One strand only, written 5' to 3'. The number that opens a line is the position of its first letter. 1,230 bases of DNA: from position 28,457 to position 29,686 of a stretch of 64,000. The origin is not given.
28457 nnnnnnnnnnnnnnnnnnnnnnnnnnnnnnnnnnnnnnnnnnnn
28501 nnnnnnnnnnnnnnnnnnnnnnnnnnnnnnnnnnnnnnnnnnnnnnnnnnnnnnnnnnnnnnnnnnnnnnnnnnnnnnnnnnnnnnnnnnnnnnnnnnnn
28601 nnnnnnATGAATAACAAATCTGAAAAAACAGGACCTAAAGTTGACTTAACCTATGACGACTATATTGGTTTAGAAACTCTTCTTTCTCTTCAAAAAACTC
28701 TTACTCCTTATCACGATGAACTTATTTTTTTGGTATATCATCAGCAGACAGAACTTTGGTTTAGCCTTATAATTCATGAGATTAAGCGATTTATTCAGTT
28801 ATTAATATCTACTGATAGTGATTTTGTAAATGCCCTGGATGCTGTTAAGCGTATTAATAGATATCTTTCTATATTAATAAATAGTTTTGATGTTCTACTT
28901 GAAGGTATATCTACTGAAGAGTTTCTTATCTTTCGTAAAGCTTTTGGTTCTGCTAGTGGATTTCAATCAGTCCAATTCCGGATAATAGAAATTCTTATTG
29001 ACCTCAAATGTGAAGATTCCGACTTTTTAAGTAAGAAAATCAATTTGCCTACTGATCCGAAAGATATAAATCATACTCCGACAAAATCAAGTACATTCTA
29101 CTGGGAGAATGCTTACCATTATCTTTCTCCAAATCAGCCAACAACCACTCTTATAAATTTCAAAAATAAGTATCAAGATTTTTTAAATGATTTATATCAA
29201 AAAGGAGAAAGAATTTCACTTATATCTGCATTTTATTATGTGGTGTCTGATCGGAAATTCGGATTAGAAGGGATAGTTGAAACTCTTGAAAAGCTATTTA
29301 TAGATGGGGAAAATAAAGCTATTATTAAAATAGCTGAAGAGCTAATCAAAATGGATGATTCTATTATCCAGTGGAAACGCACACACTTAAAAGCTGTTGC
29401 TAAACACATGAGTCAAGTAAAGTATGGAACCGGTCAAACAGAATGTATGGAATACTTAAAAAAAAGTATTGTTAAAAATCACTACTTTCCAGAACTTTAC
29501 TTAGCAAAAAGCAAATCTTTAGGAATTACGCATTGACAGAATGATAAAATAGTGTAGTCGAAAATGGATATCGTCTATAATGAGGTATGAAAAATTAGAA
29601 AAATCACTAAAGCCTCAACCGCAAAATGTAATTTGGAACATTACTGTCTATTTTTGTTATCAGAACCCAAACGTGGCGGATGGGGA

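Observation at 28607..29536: Isolated, AT-rich tryptophan 2,3-dioxygenase-like gene in an accessory region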

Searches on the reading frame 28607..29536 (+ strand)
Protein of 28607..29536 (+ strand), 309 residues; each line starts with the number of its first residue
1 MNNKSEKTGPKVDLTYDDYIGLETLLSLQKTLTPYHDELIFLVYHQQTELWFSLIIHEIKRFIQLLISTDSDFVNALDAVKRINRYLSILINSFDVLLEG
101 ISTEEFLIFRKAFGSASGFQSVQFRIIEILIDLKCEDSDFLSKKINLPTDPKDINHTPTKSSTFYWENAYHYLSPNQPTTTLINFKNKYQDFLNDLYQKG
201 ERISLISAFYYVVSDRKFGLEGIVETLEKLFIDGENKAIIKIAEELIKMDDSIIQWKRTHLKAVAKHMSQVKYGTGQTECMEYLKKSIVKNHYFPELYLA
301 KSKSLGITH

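Call 3: search_protein_families(library=pfam, proteins=[window:28607-29536:+], max_evalue=0.01)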
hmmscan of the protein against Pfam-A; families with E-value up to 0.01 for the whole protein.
window:28607-29536:+ (309 aa): 1 family
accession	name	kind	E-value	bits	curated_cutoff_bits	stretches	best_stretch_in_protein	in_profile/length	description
PF03301.18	Trp_dioxygenase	-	7.9e-39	134.4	34.9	2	11-197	12-207/346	Tryptophan 2,3-dioxygenase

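Call 4: search_protein_families(library=ncbifam, proteins=[window:28607-29536:+], max_evalue=0.01)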
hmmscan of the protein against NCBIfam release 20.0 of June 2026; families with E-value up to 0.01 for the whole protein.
window:28607-29536:+ (309 aa): 1 family
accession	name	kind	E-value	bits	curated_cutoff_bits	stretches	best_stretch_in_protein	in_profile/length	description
TIGR03036.1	trp_2_3_diox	equivalog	2e-44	152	390.7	2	13-134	5-123/264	tryptophan 2,3-dioxygenase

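Call 5: search_solved_structures(query=window:28607-29536:+, max_evalue=1, show_alignments=2)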
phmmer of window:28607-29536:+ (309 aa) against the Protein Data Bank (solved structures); distinct sequences matched with E-value up to 1: 17.
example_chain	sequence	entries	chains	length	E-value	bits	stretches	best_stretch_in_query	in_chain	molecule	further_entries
2nox_A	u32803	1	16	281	5.2e-26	94.9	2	13-133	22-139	Tryptophan 2,3-dioxygenase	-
2nw7_A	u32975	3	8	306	1.1e-20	77.5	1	13-133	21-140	Tryptophan 2,3-dioxygenase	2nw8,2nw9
1yw0_A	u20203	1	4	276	7.1e-20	74.8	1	15-133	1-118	tryptophan 2,3-dioxygenase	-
7p46_A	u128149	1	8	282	1.4e-19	73.8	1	13-133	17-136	Tryptophan 2,3-dioxygenase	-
4hka_A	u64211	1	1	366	1.6e-19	73.6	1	16-136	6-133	Tryptophan 2,3-dioxygenase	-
9esd_A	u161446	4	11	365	1.7e-19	73.6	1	16-136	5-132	Tryptophan 2,3-dioxygenase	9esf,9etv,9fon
3e08_A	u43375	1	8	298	1.7e-19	73.5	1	13-133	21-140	Tryptophan 2,3-dioxygenase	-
3bk9_A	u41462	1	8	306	2.7e-19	72.9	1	13-133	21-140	Tryptophan 2,3-dioxygenase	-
4pw8_A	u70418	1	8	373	5.3e-15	58.8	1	10-131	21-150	Tryptophan 2,3-dioxygenase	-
5ti9_A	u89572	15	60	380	5.6e-15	58.7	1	10-131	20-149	Tryptophan 2,3-dioxygenase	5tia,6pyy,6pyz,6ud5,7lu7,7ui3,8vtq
6vbn_A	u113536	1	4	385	5.9e-15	58.6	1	10-131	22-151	Tryptophan 2,3-dioxygenase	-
6a4i_A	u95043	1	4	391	6.3e-15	58.5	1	10-131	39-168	Tryptophan 2,3-dioxygenase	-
9ezj_A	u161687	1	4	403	6.9e-15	58.4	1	10-131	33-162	Tryptophan 2,3-dioxygenase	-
8qv7_A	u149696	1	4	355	2.7e-14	56.5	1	14-131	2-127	Tryptophan 2,3-dioxygenase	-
8r5q_A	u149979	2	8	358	2.7e-14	56.4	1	14-131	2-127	Tryptophan 2,3-dioxygenase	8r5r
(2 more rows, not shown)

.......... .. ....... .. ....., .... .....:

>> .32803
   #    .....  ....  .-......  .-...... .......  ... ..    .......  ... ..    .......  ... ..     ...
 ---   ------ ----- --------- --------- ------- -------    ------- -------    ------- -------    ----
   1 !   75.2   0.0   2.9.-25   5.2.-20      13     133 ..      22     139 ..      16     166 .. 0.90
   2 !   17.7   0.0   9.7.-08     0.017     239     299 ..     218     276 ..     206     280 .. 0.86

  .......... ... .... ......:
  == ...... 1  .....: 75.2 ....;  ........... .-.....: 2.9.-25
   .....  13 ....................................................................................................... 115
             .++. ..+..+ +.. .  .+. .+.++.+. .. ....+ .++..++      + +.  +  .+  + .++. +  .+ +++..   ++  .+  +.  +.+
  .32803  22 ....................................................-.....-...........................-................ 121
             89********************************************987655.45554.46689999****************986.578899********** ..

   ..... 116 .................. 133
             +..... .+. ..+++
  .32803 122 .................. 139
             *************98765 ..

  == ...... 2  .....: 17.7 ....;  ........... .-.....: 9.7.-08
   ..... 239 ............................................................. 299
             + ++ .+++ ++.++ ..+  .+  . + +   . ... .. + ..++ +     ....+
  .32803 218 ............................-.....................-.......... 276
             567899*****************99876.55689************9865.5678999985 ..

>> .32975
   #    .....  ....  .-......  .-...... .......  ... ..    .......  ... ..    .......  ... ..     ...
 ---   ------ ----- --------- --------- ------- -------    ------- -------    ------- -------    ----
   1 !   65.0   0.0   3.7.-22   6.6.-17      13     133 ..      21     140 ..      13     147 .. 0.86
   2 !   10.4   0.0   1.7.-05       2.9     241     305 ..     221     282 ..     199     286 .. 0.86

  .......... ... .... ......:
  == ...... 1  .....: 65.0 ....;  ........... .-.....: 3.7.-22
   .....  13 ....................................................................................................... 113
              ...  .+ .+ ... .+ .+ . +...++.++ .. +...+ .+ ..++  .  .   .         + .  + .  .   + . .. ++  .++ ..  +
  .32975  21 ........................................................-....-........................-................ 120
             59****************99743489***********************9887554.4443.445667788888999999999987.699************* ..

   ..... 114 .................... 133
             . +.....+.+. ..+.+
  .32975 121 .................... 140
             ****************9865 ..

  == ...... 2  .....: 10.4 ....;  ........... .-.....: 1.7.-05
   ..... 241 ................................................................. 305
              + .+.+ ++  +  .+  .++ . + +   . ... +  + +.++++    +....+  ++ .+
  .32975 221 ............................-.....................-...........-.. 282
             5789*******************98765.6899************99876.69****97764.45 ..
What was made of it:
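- Checked: It matches Pfam PF03301 Trp_dioxygenase at E 7.9e-39, 134 bits against a cutoff of 34.9 (call 3), and PDB TDOs down to E 5e-26 (call 5).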

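Call 7: find_homologous_proteins(query=window:28607-29536:+, max_evalue=0.001)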
Query window:28607-29536:+ (309 aa): 966 proteins with E <= 0.001 among 2169 candidates; the best 120 are listed.
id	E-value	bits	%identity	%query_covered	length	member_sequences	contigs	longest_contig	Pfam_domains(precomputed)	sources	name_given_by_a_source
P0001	2.0e-201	686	100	100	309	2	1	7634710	PF03301.19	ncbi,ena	-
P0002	1.7e-139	482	72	98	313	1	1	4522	PF03301.19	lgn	-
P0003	4.5e-91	323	55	94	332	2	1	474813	PF03301.19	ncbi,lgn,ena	-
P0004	1.6e-89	318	55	94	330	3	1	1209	PF03301.19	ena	-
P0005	2.8e-88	314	54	94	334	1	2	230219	PF03301.19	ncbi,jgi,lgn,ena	ncbi:MAG TPA: tryptophan 2,3-dioxygenase family protein [Oculatellaceae cyanobacterium]|jgi:tryptoph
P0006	2.5e-83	298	51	96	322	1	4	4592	PF03301.19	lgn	-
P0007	6.1e-80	287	49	94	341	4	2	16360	PF03301.19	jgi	jgi:tryptophan 2,3-dioxygenase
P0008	6.1e-80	287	52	96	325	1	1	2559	PF03301.19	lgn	-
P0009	2.4e-79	285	48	93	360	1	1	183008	PF03301.19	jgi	-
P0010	4.3e-79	284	51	96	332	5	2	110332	PF03301.19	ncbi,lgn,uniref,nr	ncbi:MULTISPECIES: tryptophan 2,3-dioxygenase family protein [unclassified Nostoc]|uniref:tryptophan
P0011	2.3e-77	278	47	97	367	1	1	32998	PF03301.19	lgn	-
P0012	4.3e-77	277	50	96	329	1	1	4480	PF03301.19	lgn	-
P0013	1.2e-76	276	48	94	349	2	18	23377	PF03301.19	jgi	jgi:tryptophan 2,3-dioxygenase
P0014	1.3e-76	276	46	96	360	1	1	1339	PF03301.19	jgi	jgi:tryptophan 2,3-dioxygenase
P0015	2.2e-74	269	44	93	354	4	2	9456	PF03301.19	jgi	jgi:tryptophan 2,3-dioxygenase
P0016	1.6e-73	266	44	92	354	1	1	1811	PF03301.19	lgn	-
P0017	2.8e-72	262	44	92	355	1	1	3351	PF03301.19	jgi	jgi:tryptophan 2,3-dioxygenase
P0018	5.6e-72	261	46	95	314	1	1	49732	PF03301.19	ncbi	-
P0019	5.8e-72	261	47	95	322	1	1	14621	PF03301.19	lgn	-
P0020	6.5e-72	260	46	94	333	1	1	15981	PF03301.19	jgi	jgi:tryptophan 2,3-dioxygenase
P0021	7.8e-72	260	45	94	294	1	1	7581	PF03301.19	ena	-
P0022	8.6e-72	260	46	96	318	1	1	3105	PF03301.19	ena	-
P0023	1.0e-71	260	46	96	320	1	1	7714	PF03301.19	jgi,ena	-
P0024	1.1e-71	260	47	94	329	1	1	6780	PF03301.19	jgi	jgi:tryptophan 2,3-dioxygenase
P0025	1.5e-71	259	47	94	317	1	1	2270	PF03301.19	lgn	-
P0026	2.1e-71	259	46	96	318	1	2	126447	PF03301.19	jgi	jgi:tryptophan 2,3-dioxygenase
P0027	2.5e-71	259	46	94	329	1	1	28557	PF03301.19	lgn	-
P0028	5.3e-71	257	46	94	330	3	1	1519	PF03301.19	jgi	jgi:tryptophan 2,3-dioxygenase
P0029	5.3e-71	257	46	93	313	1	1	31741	PF03301.19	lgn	-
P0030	7.6e-71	257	45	95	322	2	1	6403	PF03301.19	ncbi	-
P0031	1.1e-70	256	46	93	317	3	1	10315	PF03301.19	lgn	-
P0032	2.6e-70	255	46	94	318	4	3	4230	PF03301.19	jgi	jgi:tryptophan 2,3-dioxygenase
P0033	3.5e-70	255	45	94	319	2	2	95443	PF03301.19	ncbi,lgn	-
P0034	3.9e-70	255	45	94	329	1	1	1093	PF03301.19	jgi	jgi:tryptophan 2,3-dioxygenase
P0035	8.3e-70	254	44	95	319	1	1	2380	PF03301.19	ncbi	-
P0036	1.2e-69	253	45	96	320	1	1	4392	PF03301.19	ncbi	-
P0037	1.3e-69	253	46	93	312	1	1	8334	PF03301.19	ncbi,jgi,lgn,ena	jgi:tryptophan 2,3-dioxygenase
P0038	1.7e-69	253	46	95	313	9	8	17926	PF03301.19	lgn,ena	-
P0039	2.2e-69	252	45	94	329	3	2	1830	PF03301.19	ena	-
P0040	3.1e-69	252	46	97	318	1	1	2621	PF03301.19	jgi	jgi:tryptophan 2,3-dioxygenase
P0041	3.3e-69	252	45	94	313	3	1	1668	PF03301.19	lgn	-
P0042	5.2e-69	251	45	94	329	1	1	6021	PF03301.19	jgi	jgi:tryptophan 2,3-dioxygenase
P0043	9.3e-69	250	45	94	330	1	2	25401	PF03301.19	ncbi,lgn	-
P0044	2.0e-68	249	47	95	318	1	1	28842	PF03301.19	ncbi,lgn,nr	ncbi:MAG TPA: tryptophan 2,3-dioxygenase family protein [Candidatus Kapabacteria bacterium]|nr:trypt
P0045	6.6e-68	247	45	96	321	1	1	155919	PF03301.19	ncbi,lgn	-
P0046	8.6e-68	247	45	96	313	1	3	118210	PF03301.19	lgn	-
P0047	2.3e-67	246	43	97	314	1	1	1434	PF03301.19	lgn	-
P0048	5.2e-67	244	45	96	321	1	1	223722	PF03301.19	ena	-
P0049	1.9e-66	242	44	94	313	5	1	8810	PF03301.19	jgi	jgi:tryptophan 2,3-dioxygenase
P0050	4.1e-66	241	43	97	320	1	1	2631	PF03301.19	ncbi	ncbi:MAG: tryptophan 2,3-dioxygenase family protein [Ignavibacteriota bacterium]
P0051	4.9e-66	241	44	95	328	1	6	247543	PF03301.19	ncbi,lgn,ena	-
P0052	5.8e-66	241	43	96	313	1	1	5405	PF03301.19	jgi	-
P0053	8.2e-66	240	43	97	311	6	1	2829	PF03301.19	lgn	-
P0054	1.0e-65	240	43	94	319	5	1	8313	PF03301.19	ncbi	-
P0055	1.5e-65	240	45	95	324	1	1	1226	PF03301.19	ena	-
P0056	1.9e-65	239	45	95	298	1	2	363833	PF03301.19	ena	-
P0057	3.0e-65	239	43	96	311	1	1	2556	PF03301.19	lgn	-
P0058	2.4e-64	236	42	94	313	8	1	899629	PF03301.19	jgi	jgi:tryptophan 2,3-dioxygenase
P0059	2.8e-63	232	42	94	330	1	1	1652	PF03301.19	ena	-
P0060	2.8e-53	199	58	57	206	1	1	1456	PF03301.19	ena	-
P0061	4.3e-40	156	44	66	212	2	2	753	PF03301.19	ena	-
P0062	6.2e-33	132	36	92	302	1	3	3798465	PF03301.19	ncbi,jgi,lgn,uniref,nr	ncbi:tryptophan 2,3-dioxygenase family protein [Christiangramia forsetii]|uniref:Tryptophan 2,3-diox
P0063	2.9e-32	130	36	94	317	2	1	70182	PF03301.19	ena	-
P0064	4.1e-32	130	33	93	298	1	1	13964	PF03301.19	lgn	-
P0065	4.5e-32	130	35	93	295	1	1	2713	PF03301.19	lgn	-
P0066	5.7e-32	129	37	92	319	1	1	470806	PF03301.19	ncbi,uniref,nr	ncbi:tryptophan 2,3-dioxygenase family protein [Gramella sp. KN1008]|uniref:tryptophan 2,3-dioxygena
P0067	9.7e-32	129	35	94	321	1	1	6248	PF03301.19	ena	-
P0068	4.4e-31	126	33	93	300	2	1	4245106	PF03301.19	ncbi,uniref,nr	ncbi:tryptophan 2,3-dioxygenase [Gillisia sp. Hel_I_86]|uniref:tryptophan 2,3-dioxygenase family pro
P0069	5.7e-31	126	34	93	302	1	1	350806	PF03301.19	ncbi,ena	-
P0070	5.7e-31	126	34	93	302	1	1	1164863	PF03301.19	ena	-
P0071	7.5e-31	126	35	94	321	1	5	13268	PF03301.19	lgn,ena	-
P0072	7.8e-31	126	34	94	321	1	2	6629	PF03301.19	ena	-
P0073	8.1e-31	126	36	92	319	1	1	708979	PF03301.19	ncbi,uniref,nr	ncbi:tryptophan 2,3-dioxygenase family protein [Gramella jeungdoensis]|uniref:Tryptophan 2,3-dioxyge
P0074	8.9e-31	125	35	94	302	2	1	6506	PF03301.19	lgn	-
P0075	9.0e-31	125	34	94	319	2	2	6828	PF03301.19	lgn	-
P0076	1.1e-30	125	35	94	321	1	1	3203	PF03301.19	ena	-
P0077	1.1e-30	125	35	94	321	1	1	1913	PF03301.19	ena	-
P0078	1.6e-30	125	33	93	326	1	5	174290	PF03301.19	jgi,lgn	jgi:tryptophan 2,3-dioxygenase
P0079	1.9e-30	124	36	92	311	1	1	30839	PF03301.19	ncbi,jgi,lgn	jgi:tryptophan 2,3-dioxygenase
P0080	2.1e-30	124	34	94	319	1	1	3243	PF03301.19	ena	-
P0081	2.2e-30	124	34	92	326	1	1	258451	PF03301.19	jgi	jgi:tryptophan 2,3-dioxygenase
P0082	2.7e-30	124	35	92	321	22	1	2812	PF03301.19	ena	-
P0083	3.2e-30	124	33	94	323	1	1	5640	PF03301.19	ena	-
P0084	3.5e-30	123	33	93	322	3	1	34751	PF03301.19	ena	-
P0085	3.6e-30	123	36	94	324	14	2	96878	PF03301.19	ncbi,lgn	-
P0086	4.0e-30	123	32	93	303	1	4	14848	PF03301.19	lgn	-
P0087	4.0e-30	123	35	92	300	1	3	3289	PF03301.19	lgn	-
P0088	4.1e-30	123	34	92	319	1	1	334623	PF03301.19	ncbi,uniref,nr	ncbi:tryptophan 2,3-dioxygenase family protein [Christiangramia crocea]|uniref:Tryptophan 2,3-dioxyg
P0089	4.2e-30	123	35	92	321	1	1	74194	PF03301.19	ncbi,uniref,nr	ncbi:tryptophan 2,3-dioxygenase family protein [Zunongwangia pacifica]|uniref:Tryptophan 2,3-dioxyge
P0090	4.3e-30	123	35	92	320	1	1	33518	PF03301.19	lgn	-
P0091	4.6e-30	123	35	92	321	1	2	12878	PF03301.19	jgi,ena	-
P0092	4.6e-30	123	34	94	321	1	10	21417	PF03301.19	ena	-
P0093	4.6e-30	123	34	94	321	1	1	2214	PF03301.19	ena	-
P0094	5.2e-30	123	34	94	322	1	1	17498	PF03301.19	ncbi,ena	-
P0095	5.9e-30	123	33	92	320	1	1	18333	PF03301.19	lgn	-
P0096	6.8e-30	123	34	92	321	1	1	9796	PF03301.19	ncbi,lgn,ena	-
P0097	8.1e-30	122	35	92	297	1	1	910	PF03301.19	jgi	-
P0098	8.5e-30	122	35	93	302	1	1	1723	PF03301.19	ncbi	-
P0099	8.5e-30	122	36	94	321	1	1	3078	PF03301.19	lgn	-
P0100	1.0e-29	122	33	92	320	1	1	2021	PF03301.19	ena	-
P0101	1.1e-29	122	35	92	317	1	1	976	PF03301.19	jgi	-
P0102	1.4e-29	122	34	92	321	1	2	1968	PF03301.19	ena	-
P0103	1.4e-29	121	36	92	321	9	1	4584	PF03301.19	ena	-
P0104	1.5e-29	121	32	93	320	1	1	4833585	PF03301.19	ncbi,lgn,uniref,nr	ncbi:tryptophan 2,3-dioxygenase family protein [Adhaeribacter aquaticus]|uniref:tryptophan 2,3-dioxy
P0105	1.5e-29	121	35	92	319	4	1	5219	PF03301.19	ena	-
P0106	1.7e-29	121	32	92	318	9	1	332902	PF03301.19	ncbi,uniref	ncbi:tryptophan 2,3-dioxygenase family protein [Schleiferia thermophila]|uniref:tryptophan 2,3-dioxy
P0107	1.9e-29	121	32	93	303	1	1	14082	PF03301.19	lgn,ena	-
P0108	2.0e-29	121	33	94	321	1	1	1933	PF03301.19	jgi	-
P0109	2.0e-29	121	33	92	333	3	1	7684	PF03301.19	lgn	-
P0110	2.1e-29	121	35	94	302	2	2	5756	PF03301.19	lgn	-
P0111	2.4e-29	121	32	92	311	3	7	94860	PF03301.19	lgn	-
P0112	2.4e-29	121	32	92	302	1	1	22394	PF03301.19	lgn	-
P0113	2.5e-29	121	34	92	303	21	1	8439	PF03301.19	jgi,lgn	-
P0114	3.2e-29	120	32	92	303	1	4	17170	PF03301.19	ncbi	ncbi:MAG: tryptophan 2,3-dioxygenase family protein [Bacteroidia bacterium]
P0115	3.2e-29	120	34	92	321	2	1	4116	PF03301.19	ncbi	-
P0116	3.7e-29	120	34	95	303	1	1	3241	PF03301.19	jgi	-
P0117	4.5e-29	120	33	93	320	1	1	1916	PF03301.19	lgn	-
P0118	5.3e-29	120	33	92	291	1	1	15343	PF03301.19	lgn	-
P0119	5.4e-29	120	32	92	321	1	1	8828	PF03301.19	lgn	-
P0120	5.6e-29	120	33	92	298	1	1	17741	PF03301.19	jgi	-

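Call 10: find_encoding_contigs(protein=P0001, flank=10000, max_places=4)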
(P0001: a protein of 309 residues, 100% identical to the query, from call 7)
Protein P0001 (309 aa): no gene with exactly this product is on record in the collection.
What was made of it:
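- Tried and rejected: Looking up the exact protein's contig (call 10) found nothing on record, so the rest of the 7.63-Mb genome could not be read.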

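Call 11: find_encoding_contigs(protein=P0002, flank=10000, max_places=3)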
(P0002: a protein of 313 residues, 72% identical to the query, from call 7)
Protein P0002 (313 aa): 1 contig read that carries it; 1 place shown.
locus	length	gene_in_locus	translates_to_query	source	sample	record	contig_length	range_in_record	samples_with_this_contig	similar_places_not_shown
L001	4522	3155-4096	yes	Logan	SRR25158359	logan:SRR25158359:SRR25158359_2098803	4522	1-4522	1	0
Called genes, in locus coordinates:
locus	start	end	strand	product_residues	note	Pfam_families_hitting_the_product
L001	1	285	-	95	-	?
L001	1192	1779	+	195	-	PF01966:HD (weak)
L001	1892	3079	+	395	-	PF00296:Bac_luciferase (faint)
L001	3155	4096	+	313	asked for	PF03301:Trp_dioxygenase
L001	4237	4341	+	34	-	-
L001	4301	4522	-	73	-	?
